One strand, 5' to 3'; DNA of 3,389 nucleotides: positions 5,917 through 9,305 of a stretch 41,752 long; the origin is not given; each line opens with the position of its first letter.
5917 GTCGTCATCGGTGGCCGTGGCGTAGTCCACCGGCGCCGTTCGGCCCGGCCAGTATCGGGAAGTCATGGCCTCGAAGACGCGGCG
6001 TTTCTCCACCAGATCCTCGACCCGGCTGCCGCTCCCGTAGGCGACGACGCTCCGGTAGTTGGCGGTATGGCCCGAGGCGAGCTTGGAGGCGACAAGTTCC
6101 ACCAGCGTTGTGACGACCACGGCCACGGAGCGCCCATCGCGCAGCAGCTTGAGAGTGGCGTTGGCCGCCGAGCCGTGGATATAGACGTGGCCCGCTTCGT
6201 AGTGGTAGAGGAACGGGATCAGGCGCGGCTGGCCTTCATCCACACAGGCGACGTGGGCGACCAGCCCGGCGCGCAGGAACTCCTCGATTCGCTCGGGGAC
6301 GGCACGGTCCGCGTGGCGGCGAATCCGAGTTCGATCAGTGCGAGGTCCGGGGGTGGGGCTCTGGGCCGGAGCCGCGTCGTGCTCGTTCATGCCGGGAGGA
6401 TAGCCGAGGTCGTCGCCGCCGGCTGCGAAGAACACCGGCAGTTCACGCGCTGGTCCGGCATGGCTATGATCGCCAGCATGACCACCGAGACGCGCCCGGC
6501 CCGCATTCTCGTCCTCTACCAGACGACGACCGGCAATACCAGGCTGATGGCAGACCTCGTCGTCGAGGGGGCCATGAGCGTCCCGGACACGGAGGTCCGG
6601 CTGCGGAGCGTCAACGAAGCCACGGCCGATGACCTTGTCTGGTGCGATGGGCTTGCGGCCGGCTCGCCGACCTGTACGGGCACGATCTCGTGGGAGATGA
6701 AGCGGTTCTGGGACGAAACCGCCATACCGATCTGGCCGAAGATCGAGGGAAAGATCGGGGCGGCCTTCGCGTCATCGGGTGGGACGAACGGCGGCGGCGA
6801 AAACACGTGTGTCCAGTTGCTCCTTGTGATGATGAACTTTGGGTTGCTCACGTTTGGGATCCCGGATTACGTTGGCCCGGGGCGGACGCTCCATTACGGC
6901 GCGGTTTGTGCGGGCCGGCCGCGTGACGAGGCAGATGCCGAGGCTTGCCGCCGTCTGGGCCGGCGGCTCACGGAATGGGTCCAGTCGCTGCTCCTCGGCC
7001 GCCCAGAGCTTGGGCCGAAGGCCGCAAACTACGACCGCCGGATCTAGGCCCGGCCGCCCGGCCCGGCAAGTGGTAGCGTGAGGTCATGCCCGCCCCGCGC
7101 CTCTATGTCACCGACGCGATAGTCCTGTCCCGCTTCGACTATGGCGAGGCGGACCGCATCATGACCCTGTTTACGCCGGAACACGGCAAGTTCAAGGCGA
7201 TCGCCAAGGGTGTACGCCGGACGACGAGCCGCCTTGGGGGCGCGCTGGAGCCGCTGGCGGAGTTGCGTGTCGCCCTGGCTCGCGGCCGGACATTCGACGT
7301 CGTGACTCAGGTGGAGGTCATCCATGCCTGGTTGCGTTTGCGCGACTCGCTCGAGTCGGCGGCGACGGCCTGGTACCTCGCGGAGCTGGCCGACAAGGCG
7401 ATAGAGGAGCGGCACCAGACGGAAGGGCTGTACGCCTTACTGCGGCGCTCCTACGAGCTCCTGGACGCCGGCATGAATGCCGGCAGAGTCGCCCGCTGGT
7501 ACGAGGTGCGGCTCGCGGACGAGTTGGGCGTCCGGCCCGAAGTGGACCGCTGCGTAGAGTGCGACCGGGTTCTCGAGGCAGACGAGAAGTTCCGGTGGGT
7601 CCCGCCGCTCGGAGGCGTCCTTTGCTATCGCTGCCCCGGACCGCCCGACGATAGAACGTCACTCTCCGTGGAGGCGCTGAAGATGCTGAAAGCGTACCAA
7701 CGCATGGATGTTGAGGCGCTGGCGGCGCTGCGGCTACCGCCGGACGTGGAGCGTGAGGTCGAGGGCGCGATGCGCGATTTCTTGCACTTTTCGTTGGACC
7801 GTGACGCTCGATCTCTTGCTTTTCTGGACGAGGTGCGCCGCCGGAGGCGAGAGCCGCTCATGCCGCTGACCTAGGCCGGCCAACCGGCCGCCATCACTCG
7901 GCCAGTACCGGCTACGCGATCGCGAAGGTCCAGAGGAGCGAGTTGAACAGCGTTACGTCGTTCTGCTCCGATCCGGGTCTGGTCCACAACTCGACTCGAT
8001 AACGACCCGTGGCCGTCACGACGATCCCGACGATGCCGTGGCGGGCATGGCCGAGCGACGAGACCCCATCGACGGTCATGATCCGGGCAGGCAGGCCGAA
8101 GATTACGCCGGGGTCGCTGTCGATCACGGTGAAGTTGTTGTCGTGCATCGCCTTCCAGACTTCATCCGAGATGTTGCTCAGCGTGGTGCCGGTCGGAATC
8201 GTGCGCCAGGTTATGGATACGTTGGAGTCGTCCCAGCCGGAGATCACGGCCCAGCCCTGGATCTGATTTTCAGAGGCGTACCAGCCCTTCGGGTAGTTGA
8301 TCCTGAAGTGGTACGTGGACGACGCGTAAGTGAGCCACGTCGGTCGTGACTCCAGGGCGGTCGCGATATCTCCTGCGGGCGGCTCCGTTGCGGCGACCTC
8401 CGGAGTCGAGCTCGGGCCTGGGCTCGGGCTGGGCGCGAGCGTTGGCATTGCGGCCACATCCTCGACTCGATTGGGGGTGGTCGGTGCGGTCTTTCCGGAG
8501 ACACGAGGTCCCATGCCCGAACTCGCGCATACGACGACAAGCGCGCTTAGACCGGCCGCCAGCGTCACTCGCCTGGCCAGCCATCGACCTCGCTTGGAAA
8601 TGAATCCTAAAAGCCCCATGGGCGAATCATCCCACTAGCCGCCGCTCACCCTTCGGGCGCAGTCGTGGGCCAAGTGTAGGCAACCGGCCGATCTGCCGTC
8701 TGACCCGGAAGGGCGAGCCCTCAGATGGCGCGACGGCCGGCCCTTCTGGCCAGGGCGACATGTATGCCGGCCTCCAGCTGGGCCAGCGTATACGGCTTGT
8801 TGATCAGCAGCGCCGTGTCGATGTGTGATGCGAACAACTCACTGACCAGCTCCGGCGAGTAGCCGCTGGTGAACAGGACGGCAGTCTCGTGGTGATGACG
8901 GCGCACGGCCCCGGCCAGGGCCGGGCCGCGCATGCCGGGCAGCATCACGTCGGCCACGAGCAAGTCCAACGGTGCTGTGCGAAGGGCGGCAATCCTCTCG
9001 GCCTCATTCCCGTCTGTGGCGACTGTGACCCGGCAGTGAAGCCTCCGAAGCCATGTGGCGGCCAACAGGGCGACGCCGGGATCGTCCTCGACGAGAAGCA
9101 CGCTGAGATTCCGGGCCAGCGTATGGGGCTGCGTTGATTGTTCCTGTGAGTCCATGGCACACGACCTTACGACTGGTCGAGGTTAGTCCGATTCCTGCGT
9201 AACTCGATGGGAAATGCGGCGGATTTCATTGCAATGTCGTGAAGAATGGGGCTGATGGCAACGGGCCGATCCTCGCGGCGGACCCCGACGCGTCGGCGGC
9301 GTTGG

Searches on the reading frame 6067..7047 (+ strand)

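Call 23: search_protein_families(library=pfam, proteins=[window:6067-7047:+], max_evalue=0.00001)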
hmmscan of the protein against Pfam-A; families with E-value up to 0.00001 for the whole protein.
window:6067-7047:+ (326 aa): 1 family
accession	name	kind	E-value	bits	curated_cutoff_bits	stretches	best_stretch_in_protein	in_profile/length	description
PF00258.30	Flavodoxin_1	-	1.3e-06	29.1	25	0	149-221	1-75/143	Flavodoxin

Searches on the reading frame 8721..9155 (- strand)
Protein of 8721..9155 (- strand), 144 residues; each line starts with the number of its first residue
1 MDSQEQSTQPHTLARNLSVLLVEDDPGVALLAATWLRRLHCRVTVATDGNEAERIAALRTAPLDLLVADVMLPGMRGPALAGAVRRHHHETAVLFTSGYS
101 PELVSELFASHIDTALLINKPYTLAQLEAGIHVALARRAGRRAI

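Call 23: search_protein_families(library=pfam, proteins=[window:8721-9155:-], max_evalue=0.00001)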
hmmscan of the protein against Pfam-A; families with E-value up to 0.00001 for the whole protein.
window:8721-9155:- (144 aa): 1 family
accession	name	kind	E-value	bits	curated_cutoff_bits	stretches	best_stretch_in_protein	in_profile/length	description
PF00072.30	Response_reg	-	1e-14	55.1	30.2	1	19-129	1-108/111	Response regulator receiver domain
